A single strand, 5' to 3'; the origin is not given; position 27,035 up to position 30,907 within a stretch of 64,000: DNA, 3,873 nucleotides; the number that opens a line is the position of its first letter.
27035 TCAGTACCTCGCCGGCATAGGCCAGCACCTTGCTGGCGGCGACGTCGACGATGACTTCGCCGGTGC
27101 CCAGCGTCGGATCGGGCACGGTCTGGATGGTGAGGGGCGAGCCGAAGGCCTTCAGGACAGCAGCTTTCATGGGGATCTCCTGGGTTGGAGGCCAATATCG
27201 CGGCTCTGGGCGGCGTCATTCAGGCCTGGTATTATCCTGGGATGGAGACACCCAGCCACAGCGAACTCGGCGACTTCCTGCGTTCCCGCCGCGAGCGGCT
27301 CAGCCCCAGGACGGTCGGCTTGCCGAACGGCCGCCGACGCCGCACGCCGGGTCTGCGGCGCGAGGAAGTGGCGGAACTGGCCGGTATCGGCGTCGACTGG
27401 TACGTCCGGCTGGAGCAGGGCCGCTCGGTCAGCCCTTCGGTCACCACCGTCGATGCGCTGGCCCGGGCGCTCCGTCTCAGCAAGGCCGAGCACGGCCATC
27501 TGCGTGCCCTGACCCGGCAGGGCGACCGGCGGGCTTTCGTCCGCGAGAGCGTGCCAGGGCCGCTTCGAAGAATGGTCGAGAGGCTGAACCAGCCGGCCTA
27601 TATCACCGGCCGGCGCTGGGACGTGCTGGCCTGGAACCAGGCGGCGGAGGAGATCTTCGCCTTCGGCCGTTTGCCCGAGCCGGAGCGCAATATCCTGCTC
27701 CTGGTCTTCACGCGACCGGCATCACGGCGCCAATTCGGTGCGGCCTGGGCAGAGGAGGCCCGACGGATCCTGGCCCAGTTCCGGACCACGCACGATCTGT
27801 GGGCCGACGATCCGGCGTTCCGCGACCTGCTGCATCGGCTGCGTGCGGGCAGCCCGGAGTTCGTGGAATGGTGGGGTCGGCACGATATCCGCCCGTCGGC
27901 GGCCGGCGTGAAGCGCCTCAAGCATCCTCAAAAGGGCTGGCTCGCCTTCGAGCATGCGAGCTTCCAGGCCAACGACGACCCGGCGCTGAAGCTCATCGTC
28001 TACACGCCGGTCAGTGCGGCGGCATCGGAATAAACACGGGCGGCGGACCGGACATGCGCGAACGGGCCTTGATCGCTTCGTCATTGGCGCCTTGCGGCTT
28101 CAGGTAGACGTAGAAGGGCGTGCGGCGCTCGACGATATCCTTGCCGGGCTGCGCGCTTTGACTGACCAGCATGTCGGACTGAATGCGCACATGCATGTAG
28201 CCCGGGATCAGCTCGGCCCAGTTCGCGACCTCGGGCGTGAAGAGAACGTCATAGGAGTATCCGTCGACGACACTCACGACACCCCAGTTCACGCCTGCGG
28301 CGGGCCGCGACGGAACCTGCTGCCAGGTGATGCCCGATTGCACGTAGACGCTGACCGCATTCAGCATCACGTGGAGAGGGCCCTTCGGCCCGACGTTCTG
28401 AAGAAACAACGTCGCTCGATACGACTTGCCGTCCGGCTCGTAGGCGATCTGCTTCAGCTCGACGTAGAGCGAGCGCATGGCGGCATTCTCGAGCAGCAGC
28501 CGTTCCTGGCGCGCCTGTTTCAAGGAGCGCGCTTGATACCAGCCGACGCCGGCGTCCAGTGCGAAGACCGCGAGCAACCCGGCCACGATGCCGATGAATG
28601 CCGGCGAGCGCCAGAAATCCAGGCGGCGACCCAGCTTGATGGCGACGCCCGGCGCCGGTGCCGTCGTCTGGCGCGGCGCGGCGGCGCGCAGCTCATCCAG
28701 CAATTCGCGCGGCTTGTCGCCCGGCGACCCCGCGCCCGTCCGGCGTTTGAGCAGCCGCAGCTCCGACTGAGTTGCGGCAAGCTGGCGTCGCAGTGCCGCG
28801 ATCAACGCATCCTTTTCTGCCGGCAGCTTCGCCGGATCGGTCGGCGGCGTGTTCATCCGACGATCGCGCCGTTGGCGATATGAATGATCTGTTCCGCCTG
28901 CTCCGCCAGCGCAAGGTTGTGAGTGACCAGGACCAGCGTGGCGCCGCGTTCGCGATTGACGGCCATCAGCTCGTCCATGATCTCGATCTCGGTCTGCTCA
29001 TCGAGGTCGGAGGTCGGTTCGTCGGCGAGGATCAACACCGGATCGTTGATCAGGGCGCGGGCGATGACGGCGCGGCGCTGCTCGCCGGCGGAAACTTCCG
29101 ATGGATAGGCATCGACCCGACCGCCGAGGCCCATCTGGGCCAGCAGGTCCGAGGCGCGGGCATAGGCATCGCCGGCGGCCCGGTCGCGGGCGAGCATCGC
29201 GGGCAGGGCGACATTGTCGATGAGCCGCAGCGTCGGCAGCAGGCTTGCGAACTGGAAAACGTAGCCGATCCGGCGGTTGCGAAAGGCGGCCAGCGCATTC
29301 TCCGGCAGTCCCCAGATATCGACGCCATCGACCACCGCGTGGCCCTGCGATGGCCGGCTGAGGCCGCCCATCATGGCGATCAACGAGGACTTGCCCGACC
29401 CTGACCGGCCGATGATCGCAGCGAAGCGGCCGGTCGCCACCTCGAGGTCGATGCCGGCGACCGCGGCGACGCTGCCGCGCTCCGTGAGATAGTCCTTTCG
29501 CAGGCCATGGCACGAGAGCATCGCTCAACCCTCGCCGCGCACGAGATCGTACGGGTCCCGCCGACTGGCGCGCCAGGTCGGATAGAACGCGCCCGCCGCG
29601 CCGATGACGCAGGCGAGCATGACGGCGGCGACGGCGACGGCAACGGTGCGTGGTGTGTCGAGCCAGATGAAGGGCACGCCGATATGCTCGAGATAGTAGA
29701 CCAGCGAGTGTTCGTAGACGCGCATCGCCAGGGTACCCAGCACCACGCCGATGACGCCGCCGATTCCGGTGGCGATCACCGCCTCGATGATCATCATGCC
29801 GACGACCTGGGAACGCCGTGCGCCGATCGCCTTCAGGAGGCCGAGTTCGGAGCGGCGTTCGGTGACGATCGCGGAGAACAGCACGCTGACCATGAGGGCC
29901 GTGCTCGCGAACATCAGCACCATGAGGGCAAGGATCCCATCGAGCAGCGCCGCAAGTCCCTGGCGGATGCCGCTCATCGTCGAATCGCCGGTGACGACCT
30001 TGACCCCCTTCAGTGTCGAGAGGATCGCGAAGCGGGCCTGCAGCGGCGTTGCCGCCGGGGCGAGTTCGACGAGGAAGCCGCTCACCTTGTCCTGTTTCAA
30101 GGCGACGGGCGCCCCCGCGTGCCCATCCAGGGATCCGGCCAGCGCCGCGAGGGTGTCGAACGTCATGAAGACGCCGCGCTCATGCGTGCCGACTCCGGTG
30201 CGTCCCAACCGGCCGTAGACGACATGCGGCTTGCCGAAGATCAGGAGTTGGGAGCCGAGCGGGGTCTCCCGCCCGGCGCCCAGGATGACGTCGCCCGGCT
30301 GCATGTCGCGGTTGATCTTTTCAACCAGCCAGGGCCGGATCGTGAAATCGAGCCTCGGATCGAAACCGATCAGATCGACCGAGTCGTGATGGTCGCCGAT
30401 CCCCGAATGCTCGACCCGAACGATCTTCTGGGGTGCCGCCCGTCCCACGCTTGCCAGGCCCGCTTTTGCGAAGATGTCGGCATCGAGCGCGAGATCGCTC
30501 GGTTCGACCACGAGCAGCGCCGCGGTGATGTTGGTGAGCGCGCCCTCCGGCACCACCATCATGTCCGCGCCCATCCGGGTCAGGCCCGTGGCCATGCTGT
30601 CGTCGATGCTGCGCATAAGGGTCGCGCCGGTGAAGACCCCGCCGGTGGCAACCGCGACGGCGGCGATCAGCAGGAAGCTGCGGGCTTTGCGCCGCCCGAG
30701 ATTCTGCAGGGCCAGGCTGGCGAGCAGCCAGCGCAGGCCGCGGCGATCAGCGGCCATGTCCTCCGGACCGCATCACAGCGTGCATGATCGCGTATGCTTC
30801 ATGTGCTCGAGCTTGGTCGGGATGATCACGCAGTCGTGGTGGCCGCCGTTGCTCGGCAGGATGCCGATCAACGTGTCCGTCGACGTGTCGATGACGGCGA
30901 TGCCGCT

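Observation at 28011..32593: Coupled four-gene operon: Tat-exported His-rich beta-propeller (thiocyanate dehydrogenase / CuZ-like?) + MacB-type ABC pump + orphan bitopic protein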

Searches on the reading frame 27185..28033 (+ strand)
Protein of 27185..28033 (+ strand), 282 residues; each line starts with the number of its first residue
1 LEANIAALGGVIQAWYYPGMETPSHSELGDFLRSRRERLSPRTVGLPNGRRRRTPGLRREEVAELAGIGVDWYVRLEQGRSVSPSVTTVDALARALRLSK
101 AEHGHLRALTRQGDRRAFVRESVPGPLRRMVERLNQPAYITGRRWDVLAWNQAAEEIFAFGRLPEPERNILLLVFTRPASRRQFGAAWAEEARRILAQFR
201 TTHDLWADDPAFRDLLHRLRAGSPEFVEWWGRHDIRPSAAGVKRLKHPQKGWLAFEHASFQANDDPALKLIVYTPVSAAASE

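Call 61: search_protein_families(library=pfam, proteins=[window:27185-28033:+], max_evalue=0.01)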
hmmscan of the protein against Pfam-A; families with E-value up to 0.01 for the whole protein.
window:27185-28033:+ (282 aa): 3 families
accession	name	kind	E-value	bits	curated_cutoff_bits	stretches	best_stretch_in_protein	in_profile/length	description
PF17765.7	MLTR_LBD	-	1.3e-42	146.2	26.3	1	126-280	4-159/168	MmyB-like transcription regulator ligand binding domain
PF13560.12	HTH_31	-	1.6e-13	51.1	27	1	27-106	1-64/64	Helix-turn-helix domain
PF01381.28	HTH_3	-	7.5e-06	26.3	23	1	55-101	8-53/55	Helix-turn-helix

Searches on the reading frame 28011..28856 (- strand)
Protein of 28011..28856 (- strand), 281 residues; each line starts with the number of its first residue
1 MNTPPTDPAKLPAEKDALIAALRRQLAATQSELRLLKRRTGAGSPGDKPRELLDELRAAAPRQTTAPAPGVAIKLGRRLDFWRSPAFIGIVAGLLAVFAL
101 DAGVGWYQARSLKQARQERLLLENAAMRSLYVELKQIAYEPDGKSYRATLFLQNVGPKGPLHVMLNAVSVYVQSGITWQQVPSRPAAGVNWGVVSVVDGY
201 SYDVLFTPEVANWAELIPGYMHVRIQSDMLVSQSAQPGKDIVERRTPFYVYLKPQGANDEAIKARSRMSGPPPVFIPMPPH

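Call 3: search_protein_families(library=pfam, proteins=[window:28011-28856:-], max_evalue=0.1)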
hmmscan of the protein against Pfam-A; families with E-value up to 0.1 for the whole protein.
window:28011-28856:- (281 aa): 0 families

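Call 4: search_protein_families(library=ncbifam, proteins=[window:28011-28856:-], max_evalue=0.1)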
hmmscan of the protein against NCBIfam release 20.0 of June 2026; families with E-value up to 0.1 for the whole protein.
window:28011-28856:- (281 aa): 1 family
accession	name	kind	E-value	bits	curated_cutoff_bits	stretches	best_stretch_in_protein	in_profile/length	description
TIGR03080.1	CH4_NH3mon_ox_A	equivalog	0.015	15.1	318.15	1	190-257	139-203/243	methane monooxygenase/ammonia monooxygenase subunit A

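Call 26: find_homologous_proteins(query=window:28011-28856:-, max_evalue=0.001)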
Query window:28011-28856:- (281 aa): 497 proteins with E <= 0.001 among 7151 candidates; the best 120 are listed.
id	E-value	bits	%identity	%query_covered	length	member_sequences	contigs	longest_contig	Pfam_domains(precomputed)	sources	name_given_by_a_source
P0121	1.4e-180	617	99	100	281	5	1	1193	-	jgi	-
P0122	5.9e-151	519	83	100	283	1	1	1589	-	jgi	jgi:hypothetical protein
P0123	6.7e-150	516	83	100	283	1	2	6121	-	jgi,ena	jgi:hypothetical protein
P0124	1.5e-149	515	83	100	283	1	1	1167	-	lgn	-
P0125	2.5e-149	514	82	100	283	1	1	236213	-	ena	-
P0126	6.2e-147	506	82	100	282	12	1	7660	-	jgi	jgi:hypothetical protein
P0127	1.0e-146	506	81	100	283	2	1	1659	-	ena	-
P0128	1.8e-146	505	81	100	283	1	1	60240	-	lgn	-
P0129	8.6e-146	503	81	100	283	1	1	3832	-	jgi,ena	-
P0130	9.8e-146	502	81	100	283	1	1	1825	-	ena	-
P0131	9.2e-145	499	81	100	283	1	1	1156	-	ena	-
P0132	1.7e-144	498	81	100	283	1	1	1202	-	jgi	-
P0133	2.3e-137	475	76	100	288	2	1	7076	-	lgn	-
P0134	2.4e-137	475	77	100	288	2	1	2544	-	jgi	jgi:hypothetical protein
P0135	5.0e-137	474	77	100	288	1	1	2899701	-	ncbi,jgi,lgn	jgi:hypothetical protein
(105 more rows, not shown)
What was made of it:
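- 28011..28856 (-): g4: bitopic accessory subunit. It has a cytoplasmic helical N-terminus (about 80 aa), one membrane helix (residues 86-104), a periplasmic beta-sandwich (130-255) and a C-terminal IPMPPH. 497 homologues in the protein collection (call 26).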

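Call 33: predict_structure(alignment_id=A1)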
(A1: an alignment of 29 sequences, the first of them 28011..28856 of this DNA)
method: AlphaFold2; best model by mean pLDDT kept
length: 281 residues; sequences in the alignment: 29
mean_pLDDT: 70.3   pTM: 0.50
mean pLDDT of the five models: 70.3, 67.7, 61.6, 43.3, 41.6
residues with pLDDT >= 90: 18; 70-90: 143; 50-70: 67; < 50: 53
segments of 3 or more residues with pLDDT < 50: 1-10, 39-53, 58-79
pLDDT, mean of each block of 10 residues (from residue 1): 44 63 71 54 42 48 40 42 72 84 85 85 79 86 86 85 87 78 87 89 84 54 83 77 84 65 58 59 48
secondary structure, 60 per line:
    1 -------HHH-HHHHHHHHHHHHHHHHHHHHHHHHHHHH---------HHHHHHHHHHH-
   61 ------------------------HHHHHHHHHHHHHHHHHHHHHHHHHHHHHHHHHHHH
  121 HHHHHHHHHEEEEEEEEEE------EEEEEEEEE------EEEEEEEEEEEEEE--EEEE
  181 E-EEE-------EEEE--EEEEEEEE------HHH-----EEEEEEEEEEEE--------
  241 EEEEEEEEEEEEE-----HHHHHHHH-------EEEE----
elements in order: H12-39 H49-59 H85-129 E130-139 E146-154 E161-174 E177-181 E183-185 E193-196 E199-206 E221-232 E241-253 H259-266 E274-277
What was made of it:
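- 28011..28856 (-): AF2 model pLDDT about 85 for the sandwich (call 33).
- On Periplasmic Cu(I) chaperones (CusF, PCuAC, CopC types), for g4: A beta-sandwich is predicted (call 33).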

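Call 36: fold_search(model_id=the predicted structure, library=pdb)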
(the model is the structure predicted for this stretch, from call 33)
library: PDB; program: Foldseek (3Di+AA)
matches with E <= 10: 1638; with E <= 0.001: 19
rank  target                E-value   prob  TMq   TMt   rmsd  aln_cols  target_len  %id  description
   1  9nms_A                5.2e-05  1.00  0.35  0.33   5.3       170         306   16  R162Q mutant of inwardly rectifying potassium channel Kir7.1 (released 2026-01-28)
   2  1tza_A                1.4e-04  1.00  0.25  0.47   6.0       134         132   15  X-ray structure of Northeast Structural Genomics Consortium target SoR45 (released 2004-07-27)
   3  9pr5_A                1.5e-04  1.00  0.28  0.27   4.8       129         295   13  Cryo-EM structure of the human inward-rectifier potassium 7.1 channel (Kir7.1) extended state (released 2026-02-25)
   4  2f1e_MODEL_1_A        2.9e-04  1.00  0.26  0.51   5.4       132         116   17  Solution structure of ApaG protein (released 2006-10-24)
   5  9nmt_A                3.6e-04  1.00  0.26  0.25   5.0       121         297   14  ML418 bound inwardly rectifying potassium channel Kir7.1 R162Q mutant (released 2026-01-28)
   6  3syq_A                4.0e-04  1.00  0.24  0.24  10.6       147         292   10  Crystal structure of the G protein-gated inward rectifier K+ channel GIRK2 (Kir3.2) R201A mutant in complex with PIP2 (released 2011-10-12)
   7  6cxh_A                4.4e-04  1.00  0.25  0.20  19.9       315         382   12  Crystal structure of particulate methane monooxygenase from Methylomicrobium alcaliphilum 20Z (released 2018-05-16)
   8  1xvs_A                4.7e-04  1.00  0.27  0.52   4.4       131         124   11  Crystal structure of apaG Protein from Vibrio cholerae (released 2004-12-14)
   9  3but                  4.7e-04  1.00  0.26  0.49   5.6       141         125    8  Crystal structure of protein Af_0446 from Archaeoglobus fulgidus (released 2008-01-15)
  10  3jyc                  5.0e-04  0.99  0.20  0.18  12.4       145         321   12  Crystal structure of the eukaryotic strong inward-rectifier K+ channel Kir2.2 at 3.1 Angstrom resolution (released 2010-01-12)
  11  1tza_B                5.5e-04  1.00  0.26  0.48   5.2       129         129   14  X-ray structure of Northeast Structural Genomics Consortium target SoR45 (released 2004-07-27)
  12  7u1s_A                5.5e-04  1.00  0.34  0.28  21.8       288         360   10  Cryo-EM structure of the pancreatic ATP-sensitive potassium channel bound to ATP and repaglinide with SUR1-out conform (released 2022-08-31)
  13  8b7d                  5.5e-04  1.00  0.25  0.42   7.6       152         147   11  Luminal domain of TMEM106B (released 2023-07-19)
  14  4hji_B                6.2e-04  1.00  0.25  0.38   6.2       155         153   10  Structure of the CooA pilin subunit from enterotoxigenic Escherichia coli (released 2012-12-19)
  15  1xq4_C                6.5e-04  1.00  0.28  0.55   4.2       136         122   14  Crystal Structure of the Putative ApaA Protein from Bordetella pertussis, Northeast Structural Genomics Target BeR40 (released 2004-11-09)
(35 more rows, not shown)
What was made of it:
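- On Periplasmic Cu(I) chaperones (CusF, PCuAC, CopC types), for g4: Foldseek hits to a PCuAC-like chaperone (3ZK0) are weak (TM 0.43, rmsd 10 A) among many generic sandwiches (call 36).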

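Call 62: search_solved_structures(query=A1, max_evalue=10)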
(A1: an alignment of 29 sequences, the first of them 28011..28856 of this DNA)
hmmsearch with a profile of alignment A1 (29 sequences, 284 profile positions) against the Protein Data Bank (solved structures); distinct sequences matched with E-value up to 10: 0.
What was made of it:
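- On Periplasmic Cu(I) chaperones (CusF, PCuAC, CopC types), for g4: There is no sequence match to any PDB chain (call 62).
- Tried and rejected: The g4 profile found no PDB sequence at E up to 10 (call 62).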

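Call 88: find_related_loci(query=A6, collection=metagenome_contigs, flank=7000)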
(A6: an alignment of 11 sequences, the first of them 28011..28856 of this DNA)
Query A6 (281 aa) in metagenome_contigs; peptide patterns used: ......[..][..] (x = any residue, [..] = any of these).
398 stretches matched a pattern; 132 encode a relative of the query (tblastn E <= 1e-3); the best 80 are kept; 80 distinct loci.
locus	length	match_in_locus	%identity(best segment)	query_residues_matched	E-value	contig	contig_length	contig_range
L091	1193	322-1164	99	1-281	0e+0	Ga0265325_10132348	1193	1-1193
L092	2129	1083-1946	74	1-281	3e-142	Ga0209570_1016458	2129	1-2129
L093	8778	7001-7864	75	1-281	8e-132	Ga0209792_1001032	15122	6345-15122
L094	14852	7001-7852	76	5-281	3e-131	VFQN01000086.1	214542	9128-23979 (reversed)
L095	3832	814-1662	81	1-281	1e-133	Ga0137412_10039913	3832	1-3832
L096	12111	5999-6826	72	6-281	2e-130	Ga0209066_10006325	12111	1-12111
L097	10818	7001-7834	70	1-281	4e-130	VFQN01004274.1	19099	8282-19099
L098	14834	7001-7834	70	1-281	9e-130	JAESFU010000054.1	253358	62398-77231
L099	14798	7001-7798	73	14-281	1e-129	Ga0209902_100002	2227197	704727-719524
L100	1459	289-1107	72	1-281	4e-140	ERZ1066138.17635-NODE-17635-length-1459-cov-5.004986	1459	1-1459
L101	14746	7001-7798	73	14-281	4e-128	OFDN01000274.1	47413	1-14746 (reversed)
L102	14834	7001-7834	71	1-281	2e-126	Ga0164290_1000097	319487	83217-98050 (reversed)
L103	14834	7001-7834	71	1-281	9e-126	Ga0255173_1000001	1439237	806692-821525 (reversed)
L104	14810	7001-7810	72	14-281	3e-125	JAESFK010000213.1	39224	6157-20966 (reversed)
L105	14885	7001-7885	71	1-281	2e-125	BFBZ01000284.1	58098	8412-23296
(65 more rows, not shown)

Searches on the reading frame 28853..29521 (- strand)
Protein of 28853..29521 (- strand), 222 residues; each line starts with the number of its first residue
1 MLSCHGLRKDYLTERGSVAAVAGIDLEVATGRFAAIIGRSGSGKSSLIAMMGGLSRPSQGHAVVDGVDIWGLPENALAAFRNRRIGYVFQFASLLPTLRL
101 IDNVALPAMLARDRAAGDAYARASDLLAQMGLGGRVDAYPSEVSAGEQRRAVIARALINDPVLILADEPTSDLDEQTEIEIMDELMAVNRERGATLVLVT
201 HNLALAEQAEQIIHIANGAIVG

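Call 3: search_protein_families(library=pfam, proteins=[window:28853-29521:-], max_evalue=0.1)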
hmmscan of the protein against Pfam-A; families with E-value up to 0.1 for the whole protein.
window:28853-29521:- (222 aa): 10 families
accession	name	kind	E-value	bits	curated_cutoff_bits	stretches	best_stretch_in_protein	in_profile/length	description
PF00005.33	ABC_tran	-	1.6e-27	97.2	25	1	23-171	3-137/137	ABC transporter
PF13304.12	AAA_21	-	8.4e-09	36.4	27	1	130-205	225-302/304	AAA domain, putative AbiEii toxin, Type IV TA system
PF02463.25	SMC_N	-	0.00073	19.5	40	0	31-49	24-42/220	RecF/RecN/SMC N terminal domain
PF13555.12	AAA_29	-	0.0017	18.5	27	1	32-51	23-43/61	P-loop containing region of AAA domain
PF20703.3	nSTAND1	-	0.0026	17.9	27.1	1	27-49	29-51/379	Novel STAND NTPase 1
PF13191.12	AAA_16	-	0.016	16.2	32.6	1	29-167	20-139/167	AAA ATPase domain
PF01926.29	MMR_HSR1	-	0.037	14.6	21.9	0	34-51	2-19/113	50S ribosome-binding GTPase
PF13401.12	AAA_22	-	0.051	14.3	27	0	30-52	4-26/130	AAA domain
PF03193.22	RsgA_GTPase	-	0.059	13.6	30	0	29-51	104-126/174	RsgA GTPase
PF01935.23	DUF87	-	0.082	13.4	23.2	0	22-51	14-43/220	Helicase HerA, central domain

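Call 4: search_protein_families(library=ncbifam, proteins=[window:28853-29521:-], max_evalue=0.1)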
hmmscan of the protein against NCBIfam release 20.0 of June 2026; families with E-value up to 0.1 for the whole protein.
window:28853-29521:- (222 aa): 190 families (the best 25 are shown)
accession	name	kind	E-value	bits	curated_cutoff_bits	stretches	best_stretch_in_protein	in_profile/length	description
TIGR02211.1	LolD_lipo_ex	equivalog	2.6e-62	210.2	307.75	1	1-220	1-219/221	lipoprotein-releasing ABC transporter ATP-binding protein LolD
NF007879.0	PRK10584.1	equivalog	8.5e-51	172.9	336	1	3-220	8-224/228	putative ABC transporter ATP-binding protein YbbA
NF007826.0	PRK10535.1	equivalog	2.7e-50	171.3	966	1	2-221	5-222/648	macrolide ABC transporter ATP-binding protein/permease MacB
NF008639.0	PRK11629.1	equivalog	3.6e-50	170.6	360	1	1-219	6-223/234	lipoprotein-releasing ABC transporter ATP-binding protein LolD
TIGR02673.1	FtsE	equivalog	2.5e-49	167.8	264.85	1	8-218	8-213/214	cell division ATP-binding protein FtsE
TIGR02982.1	heterocyst_DevA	subfamily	1.1e-45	155.9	295.8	1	20-220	20-219/220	ABC exporter ATP-binding subunit, DevA family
NF038007.1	ABC_ATP_DarD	equivalog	3.2e-43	147.7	375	1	1-219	1-217/218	darobactin export ABC transporter ATP-binding protein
TIGR01186.1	proV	subfamily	2.2e-42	145.5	326.6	1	15-221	3-209/363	betaine/proline/choline family ABC transporter ATP-binding protein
TIGR03608.1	L_ocin_972_ABC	subfamily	7.5e-42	143.1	254.85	1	20-215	13-206/206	putative bacteriocin export ABC transporter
TIGR02314.1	ABC_MetN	equivalog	5.7e-41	140.7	499.7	1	14-219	14-218/343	methionine ABC transporter ATP-binding protein MetN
TIGR02315.1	ABC_phnC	equivalog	6.8e-40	137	266.1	1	1-221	1-225/243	phosphonate ABC transporter ATP-binding protein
NF007027.0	PRK09493.1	equivalog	2.3e-39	135.2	379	1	16-220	12-214/240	glutamine ABC transporter ATP-binding protein GlnQ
TIGR02857.1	CydD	equivalog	7.5e-39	134.1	435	1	14-215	331-529/529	thiol reductant ABC exporter subunit CydD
NF008428.0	PRK11264.1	equivalog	9.2e-38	129.9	406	1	20-221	18-223/250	L-cystine ABC transporter ATP-binding protein TcyN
TIGR04521.1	ECF_ATPase_2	equivalog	4.1e-36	124.5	330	1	18-221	18-224/279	energy-coupling factor transporter ATPase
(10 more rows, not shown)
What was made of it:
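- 28853..29521 (-): g3: ABC ATPase of the LolD/MacB/FtsE type. NCBIfam LolD E 3e-62, below the family cut-off (calls 3, 4).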

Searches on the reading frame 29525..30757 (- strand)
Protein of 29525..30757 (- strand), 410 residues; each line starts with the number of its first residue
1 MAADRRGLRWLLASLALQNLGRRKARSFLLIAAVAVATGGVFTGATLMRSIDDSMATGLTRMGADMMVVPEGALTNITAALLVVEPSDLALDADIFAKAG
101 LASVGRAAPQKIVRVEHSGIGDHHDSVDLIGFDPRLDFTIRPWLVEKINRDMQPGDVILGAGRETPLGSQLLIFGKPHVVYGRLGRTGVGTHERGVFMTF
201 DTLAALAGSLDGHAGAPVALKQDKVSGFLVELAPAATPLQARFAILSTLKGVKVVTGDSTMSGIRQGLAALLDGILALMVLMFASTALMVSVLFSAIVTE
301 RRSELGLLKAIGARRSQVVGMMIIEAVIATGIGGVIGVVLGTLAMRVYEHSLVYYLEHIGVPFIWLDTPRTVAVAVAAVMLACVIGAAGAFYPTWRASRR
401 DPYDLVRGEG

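Call 3: search_protein_families(library=pfam, proteins=[window:29525-30757:-], max_evalue=0.1)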
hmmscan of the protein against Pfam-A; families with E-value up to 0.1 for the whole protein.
window:29525-30757:- (410 aa): 1 family
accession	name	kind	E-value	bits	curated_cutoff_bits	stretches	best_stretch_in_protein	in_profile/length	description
PF02687.27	FtsX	-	1.1e-17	64.7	25.5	1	277-400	2-118/120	FtsX-like permease C-terminal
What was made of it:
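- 29525..30757 (-): g2: FtsX/MacB-type permease (one N-terminal helix, a periplasmic domain of about 225 aa, three C-terminal helices). Pfam FtsX, E 1e-17 (call 3).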

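Call 4: search_protein_families(library=ncbifam, proteins=[window:29525-30757:-], max_evalue=0.1)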
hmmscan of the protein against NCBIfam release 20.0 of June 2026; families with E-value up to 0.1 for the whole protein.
window:29525-30757:- (410 aa): 10 families
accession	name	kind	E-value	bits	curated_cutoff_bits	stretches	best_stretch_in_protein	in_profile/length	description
TIGR03434.1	ADOP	subfamily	1.4e-11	43.3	622.3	1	264-409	672-803/803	ADOP family duplicated permease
TIGR02212.1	lolCE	equivalog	1.2e-07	31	362.45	1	278-409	273-411/411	lipoprotein-releasing ABC transporter permease subunit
NF007826.0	PRK10535.1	equivalog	1.5e-07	30.1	966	1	275-405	527-644/648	macrolide ABC transporter ATP-binding protein/permease MacB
NF008076.0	PRK10814.1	exception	4e-07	29.4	473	1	278-407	270-397/399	lipoprotein-releasing ABC transporter permease subunit LolC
TIGR00439.2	FtsX_Gneg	equivalog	7.9e-06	25.3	255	1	238-394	132-287/292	permease-like cell division protein FtsX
NF038346.1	FtsX_actino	exception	1.4e-05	24.6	250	1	228-390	135-298/308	permease-like cell division protein FtsX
NF038347.1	FtsX_Gpos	exception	0.0017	17.8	225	1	255-392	151-289/296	permease-like cell division protein FtsX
NF008357.0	PRK11146.1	exception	0.0026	16.7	439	1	279-406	276-411/414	lipoprotein-releasing ABC transporter permease subunit LolE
TIGR01185.1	devC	equivalog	0.013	14.5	290.35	1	282-388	267-366/380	ABC transporter permease DevC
TIGR02213.1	lolE_release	exception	0.092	11.6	540.35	0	279-403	273-405/411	lipoprotein-releasing ABC transporter permease subunit LolE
